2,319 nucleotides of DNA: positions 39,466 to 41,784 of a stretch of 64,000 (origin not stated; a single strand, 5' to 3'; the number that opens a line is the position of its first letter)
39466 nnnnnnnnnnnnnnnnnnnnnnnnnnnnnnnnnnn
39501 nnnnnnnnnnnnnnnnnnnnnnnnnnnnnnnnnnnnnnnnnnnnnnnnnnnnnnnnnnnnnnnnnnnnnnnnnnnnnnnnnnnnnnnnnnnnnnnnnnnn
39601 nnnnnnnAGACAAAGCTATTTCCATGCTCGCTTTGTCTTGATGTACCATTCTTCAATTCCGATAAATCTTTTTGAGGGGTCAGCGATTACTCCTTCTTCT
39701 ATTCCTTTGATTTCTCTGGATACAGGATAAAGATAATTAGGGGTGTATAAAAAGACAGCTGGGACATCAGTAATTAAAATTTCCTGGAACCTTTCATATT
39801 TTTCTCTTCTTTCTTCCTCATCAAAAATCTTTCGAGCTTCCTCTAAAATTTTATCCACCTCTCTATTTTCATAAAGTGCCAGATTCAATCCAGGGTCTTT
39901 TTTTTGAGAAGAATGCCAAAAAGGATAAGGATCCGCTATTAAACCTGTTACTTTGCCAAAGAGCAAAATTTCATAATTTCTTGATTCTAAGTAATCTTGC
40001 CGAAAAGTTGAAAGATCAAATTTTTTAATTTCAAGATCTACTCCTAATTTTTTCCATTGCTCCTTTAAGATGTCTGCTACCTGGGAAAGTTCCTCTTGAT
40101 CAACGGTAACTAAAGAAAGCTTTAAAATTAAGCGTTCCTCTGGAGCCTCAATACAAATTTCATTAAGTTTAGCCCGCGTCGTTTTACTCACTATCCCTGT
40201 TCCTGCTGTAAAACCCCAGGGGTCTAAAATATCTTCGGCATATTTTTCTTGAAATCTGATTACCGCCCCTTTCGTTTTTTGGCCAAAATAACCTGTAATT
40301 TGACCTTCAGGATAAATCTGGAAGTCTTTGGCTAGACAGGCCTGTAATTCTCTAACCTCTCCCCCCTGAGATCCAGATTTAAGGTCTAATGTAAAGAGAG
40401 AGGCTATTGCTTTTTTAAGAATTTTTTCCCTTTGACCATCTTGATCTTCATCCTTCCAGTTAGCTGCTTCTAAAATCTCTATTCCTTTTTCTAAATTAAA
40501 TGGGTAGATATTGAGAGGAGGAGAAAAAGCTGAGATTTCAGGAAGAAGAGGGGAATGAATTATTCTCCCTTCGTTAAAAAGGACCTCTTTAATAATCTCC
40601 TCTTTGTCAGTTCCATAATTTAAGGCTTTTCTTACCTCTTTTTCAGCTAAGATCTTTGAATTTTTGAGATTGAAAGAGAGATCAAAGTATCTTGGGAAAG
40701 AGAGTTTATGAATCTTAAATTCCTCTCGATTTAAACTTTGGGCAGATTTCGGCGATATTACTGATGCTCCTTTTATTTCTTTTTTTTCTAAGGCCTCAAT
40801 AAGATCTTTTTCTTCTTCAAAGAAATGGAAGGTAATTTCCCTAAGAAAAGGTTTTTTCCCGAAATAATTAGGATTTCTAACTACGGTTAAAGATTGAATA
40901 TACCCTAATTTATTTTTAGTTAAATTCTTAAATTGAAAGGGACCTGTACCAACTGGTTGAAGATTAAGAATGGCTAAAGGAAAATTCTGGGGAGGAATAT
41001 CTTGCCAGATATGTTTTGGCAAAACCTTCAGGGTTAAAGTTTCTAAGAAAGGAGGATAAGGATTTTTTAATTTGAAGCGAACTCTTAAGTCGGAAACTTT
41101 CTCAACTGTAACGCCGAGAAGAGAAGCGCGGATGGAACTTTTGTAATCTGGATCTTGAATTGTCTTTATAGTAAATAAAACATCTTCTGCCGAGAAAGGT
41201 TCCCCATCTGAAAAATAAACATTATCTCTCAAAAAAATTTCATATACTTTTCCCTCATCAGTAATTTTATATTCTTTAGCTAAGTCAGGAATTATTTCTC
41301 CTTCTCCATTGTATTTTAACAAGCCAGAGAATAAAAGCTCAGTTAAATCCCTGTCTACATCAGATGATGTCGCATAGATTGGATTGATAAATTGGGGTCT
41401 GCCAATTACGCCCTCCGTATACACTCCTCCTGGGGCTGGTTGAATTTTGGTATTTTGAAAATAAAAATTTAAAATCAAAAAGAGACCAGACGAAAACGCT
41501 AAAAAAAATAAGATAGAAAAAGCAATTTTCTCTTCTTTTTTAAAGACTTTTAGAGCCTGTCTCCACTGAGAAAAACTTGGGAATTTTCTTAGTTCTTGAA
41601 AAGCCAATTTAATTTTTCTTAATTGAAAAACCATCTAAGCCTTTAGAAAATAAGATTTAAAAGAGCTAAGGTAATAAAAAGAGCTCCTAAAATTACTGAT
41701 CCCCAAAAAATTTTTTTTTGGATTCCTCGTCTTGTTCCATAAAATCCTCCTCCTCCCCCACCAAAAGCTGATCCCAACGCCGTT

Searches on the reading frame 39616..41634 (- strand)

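Call 69: search_protein_families(library=pfam, proteins=[window:39616-41634:-], max_evalue=0.00001)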
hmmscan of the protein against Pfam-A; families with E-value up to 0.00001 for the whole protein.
window:39616-41634:- (672 aa): 2 families
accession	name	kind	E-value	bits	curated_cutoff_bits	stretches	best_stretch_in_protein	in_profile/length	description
PF00496.27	SBP_bac_5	-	5.4e-71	240.1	32.4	2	113-412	1-288/368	Bacterial extracellular solute-binding proteins, family 5 Middle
PF01471.23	PG_binding_1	-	2.2e-06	28.2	23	1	423-465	1-41/57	Putative peptidoglycan binding domain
